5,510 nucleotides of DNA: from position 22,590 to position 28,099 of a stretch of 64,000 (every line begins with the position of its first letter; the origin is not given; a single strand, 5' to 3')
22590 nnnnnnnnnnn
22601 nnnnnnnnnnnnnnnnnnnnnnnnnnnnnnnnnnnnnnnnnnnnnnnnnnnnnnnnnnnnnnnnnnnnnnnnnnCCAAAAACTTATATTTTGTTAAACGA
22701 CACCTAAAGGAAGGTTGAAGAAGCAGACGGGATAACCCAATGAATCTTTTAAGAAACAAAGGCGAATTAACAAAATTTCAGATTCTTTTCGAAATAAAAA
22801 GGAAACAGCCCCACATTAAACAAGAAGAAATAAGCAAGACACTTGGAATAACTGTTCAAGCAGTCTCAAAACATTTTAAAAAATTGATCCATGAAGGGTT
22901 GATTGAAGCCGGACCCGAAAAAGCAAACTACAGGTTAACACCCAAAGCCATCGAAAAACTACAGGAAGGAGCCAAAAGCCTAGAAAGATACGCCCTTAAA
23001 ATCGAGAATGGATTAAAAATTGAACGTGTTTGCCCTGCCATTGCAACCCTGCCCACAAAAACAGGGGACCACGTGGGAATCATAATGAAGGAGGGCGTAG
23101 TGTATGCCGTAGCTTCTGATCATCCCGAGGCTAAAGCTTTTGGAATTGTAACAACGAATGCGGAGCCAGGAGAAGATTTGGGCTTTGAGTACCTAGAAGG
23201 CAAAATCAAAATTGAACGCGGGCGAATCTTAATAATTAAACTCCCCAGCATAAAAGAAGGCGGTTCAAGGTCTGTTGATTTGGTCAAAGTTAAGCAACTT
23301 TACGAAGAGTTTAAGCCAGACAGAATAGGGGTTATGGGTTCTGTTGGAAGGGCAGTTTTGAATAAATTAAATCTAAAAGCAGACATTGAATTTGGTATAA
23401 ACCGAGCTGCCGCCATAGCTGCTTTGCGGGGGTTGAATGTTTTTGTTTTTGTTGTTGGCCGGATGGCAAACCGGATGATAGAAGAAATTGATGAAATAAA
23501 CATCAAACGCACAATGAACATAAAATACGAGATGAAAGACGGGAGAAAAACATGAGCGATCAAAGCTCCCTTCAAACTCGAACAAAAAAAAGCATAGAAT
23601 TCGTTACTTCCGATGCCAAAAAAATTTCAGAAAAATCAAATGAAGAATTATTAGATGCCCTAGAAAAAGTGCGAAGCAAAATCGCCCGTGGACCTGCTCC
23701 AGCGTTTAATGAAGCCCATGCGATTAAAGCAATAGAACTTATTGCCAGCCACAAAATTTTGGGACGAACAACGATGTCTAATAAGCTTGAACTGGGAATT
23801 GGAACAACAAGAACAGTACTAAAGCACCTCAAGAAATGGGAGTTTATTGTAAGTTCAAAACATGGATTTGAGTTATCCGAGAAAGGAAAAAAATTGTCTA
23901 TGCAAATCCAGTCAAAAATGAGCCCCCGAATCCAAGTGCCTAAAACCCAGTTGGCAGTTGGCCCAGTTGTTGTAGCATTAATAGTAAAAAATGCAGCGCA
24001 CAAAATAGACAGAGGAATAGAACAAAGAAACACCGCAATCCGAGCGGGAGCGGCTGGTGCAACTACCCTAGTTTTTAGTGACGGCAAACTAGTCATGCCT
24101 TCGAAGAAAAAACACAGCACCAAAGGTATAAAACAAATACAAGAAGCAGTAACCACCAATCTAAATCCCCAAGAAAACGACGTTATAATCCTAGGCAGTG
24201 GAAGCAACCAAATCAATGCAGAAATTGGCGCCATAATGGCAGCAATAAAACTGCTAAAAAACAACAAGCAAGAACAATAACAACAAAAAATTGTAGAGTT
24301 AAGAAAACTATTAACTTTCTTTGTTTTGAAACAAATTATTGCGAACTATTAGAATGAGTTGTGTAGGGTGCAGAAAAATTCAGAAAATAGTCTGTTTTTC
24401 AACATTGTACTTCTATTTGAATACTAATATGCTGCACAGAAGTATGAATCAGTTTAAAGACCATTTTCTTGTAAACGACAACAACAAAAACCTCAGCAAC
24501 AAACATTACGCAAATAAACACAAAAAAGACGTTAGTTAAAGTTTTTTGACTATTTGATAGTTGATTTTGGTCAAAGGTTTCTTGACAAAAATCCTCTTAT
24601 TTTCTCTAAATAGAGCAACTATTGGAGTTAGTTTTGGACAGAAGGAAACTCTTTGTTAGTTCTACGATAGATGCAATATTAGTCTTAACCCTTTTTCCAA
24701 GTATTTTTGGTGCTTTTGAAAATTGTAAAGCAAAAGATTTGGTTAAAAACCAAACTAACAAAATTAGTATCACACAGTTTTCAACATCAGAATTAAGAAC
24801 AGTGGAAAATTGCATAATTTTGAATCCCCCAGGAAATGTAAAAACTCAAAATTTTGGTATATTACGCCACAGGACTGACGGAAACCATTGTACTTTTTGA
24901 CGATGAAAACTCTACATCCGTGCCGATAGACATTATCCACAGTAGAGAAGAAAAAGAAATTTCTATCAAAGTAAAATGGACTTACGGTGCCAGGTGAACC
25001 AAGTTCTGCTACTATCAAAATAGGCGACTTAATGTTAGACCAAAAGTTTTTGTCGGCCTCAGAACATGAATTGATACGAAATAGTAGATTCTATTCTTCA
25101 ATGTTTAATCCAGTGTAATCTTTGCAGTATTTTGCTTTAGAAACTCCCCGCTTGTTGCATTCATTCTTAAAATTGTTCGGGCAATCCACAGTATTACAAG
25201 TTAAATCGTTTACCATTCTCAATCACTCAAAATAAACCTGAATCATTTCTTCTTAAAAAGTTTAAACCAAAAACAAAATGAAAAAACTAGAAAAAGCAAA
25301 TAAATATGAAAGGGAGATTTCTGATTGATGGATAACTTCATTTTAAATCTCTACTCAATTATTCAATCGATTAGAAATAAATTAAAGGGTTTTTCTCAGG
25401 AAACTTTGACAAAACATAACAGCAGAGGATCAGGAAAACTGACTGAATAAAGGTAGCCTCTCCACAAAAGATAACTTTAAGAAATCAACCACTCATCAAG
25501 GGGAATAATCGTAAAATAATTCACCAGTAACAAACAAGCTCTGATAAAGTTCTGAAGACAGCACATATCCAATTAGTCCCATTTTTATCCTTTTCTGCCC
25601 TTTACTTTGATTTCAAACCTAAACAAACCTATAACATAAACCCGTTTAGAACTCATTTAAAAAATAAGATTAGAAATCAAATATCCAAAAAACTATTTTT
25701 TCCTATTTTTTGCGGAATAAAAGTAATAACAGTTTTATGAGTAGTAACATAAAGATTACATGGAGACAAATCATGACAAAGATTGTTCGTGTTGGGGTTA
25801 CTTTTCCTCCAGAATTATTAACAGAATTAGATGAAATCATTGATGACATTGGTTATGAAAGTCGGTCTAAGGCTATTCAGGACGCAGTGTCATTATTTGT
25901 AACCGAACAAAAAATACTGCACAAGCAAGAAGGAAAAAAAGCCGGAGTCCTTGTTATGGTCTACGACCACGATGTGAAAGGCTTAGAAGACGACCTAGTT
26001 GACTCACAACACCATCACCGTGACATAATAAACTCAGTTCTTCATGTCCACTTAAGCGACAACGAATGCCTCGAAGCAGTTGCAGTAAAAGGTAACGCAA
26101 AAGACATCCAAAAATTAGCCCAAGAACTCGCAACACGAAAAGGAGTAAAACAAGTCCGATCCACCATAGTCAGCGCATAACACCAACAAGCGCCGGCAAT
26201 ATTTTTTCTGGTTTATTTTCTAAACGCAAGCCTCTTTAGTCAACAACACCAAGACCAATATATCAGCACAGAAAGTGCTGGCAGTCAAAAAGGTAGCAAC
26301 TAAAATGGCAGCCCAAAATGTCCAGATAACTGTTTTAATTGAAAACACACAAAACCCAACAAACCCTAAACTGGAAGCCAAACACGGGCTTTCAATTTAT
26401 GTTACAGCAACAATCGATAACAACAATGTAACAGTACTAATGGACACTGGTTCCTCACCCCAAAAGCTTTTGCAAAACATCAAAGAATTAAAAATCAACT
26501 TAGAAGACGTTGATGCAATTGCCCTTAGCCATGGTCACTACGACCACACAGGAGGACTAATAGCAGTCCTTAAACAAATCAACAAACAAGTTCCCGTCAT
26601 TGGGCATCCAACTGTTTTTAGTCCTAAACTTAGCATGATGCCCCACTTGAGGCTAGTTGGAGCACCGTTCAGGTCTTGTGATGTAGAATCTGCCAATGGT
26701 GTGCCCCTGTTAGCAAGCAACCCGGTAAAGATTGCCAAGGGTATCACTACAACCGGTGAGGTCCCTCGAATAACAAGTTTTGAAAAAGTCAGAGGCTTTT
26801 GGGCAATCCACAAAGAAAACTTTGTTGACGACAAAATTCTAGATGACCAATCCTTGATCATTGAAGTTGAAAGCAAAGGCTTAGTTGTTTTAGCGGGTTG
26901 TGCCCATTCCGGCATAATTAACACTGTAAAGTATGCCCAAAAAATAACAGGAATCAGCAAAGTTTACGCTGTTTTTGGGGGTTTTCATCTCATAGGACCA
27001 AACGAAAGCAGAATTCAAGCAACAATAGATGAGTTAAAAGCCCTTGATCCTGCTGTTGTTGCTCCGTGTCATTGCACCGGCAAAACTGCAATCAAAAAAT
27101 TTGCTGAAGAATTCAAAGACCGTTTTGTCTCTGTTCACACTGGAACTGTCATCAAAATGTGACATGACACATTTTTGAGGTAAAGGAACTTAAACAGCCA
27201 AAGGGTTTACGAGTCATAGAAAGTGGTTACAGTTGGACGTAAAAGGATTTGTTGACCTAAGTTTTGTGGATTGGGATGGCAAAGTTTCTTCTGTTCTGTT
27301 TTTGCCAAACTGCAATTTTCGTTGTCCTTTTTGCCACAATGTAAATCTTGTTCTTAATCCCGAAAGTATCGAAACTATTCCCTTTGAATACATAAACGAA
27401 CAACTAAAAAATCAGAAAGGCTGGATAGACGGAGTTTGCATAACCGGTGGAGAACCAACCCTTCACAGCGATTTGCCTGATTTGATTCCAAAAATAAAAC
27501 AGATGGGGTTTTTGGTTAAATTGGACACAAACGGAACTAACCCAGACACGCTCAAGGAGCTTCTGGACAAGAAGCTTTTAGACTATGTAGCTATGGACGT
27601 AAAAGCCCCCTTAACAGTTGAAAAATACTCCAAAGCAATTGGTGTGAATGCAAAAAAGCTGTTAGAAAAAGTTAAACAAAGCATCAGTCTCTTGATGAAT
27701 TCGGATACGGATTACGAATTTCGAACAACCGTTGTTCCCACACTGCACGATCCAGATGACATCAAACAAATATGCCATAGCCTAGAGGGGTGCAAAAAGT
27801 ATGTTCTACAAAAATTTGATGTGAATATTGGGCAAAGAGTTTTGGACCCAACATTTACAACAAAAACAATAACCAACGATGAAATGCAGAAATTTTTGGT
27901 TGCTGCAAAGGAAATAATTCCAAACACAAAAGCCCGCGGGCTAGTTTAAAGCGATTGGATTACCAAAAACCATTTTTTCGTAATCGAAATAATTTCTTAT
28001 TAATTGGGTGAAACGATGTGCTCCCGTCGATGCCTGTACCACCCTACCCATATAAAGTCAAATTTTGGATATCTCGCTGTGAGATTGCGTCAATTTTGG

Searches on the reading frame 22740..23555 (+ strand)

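Call 31: search_protein_families(library=pfam, proteins=[window:22740-23555:+], max_evalue=0.00001)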
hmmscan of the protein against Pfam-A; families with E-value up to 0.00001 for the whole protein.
window:22740-23555:+ (271 aa): 5 families
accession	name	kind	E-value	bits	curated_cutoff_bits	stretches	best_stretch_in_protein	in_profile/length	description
PF25211.1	DUF7839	-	4.2e-17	62.6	27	1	158-256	2-98/101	Domain of unknown function (DUF7839)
PF13412.12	HTH_24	-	2.1e-08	34.1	21.9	1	11-56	4-48/48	Winged helix-turn-helix DNA-binding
PF12802.13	MarR_2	-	4.2e-07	30.5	27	1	11-59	6-54/61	MarR family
PF01047.28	MarR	-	4.2e-06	27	24.6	1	10-56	3-48/59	MarR family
PF08279.18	HTH_11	-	8e-06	26.1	25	0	12-59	2-50/55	HTH domain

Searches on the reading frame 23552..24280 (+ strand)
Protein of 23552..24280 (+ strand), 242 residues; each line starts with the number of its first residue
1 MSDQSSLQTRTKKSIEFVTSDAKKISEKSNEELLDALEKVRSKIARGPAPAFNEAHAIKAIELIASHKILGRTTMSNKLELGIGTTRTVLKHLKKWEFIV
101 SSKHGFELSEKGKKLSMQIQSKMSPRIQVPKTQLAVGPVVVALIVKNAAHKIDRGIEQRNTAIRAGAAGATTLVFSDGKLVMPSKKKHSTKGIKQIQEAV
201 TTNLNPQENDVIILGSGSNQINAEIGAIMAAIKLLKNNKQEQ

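Call 31: search_protein_families(library=pfam, proteins=[window:23552-24280:+], max_evalue=0.00001)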
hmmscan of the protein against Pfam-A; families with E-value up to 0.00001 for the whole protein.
window:23552-24280:+ (242 aa): 3 families
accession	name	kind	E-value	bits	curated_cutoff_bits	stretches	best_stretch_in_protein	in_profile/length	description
PF14544.11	DUF4443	-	1.5e-27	95.9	27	1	137-235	2-100/100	Domain of unknown function (DUF4443)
PF22167.2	PH0730-like_N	-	5.9e-09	36.4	30.2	1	70-114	16-60/60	PH0730-like, N-terminal domain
PF21715.3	CggR_N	-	6.9e-06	26.1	30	0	62-123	10-71/71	CggR N-terminal DNA binding domain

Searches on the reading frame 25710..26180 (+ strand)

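Call 31: search_protein_families(library=pfam, proteins=[window:25710-26180:+], max_evalue=0.00001)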
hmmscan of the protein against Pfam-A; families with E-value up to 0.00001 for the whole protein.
window:25710-26180:+ (156 aa): 1 family
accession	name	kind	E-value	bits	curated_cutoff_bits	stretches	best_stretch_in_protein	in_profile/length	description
PF08753.17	NikR_C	-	2.6e-27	95.3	22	1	78-153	1-76/77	NikR C terminal nickel binding domain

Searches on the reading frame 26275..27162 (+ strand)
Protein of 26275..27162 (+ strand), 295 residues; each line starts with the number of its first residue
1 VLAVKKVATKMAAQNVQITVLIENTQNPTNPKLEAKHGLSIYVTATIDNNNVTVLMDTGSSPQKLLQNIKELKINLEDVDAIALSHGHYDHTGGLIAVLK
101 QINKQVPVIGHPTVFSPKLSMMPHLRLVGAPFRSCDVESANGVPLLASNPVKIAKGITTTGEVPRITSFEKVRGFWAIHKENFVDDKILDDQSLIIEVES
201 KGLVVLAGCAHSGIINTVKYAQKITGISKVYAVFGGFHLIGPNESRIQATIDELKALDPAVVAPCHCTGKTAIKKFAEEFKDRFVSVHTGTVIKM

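Call 31: search_protein_families(library=pfam, proteins=[window:26275-27162:+], max_evalue=0.00001)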
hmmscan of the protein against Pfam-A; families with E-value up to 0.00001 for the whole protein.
window:26275-27162:+ (295 aa): 3 families
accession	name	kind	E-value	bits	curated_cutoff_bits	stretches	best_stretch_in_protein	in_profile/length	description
PF00753.33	Lactamase_B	-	9.3e-13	49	22.7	1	47-144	11-97/196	Metallo-beta-lactamase superfamily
PF12706.13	Lactamase_B_2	-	1.1e-08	35.4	27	1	54-115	3-67/200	Beta-lactamase superfamily domain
PF16661.11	Lactamase_B_6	-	9.7e-06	25.5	27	0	49-106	4-67/193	Metallo-beta-lactamase superfamily domain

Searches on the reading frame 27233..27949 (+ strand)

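Call 32: search_protein_families(library=pfam, proteins=[window:27233-27949:+], max_evalue=0.00001)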
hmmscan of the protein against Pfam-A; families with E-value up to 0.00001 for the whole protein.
window:27233-27949:+ (238 aa): 2 families
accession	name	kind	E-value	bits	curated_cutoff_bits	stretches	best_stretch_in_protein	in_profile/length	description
PF04055.27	Radical_SAM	-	4.8e-18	66.3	29.5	1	23-178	3-160/166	Radical SAM superfamily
PF13353.11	Fer4_12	-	3.2e-07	31.2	22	1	19-133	7-123/137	4Fe-4S single cluster domain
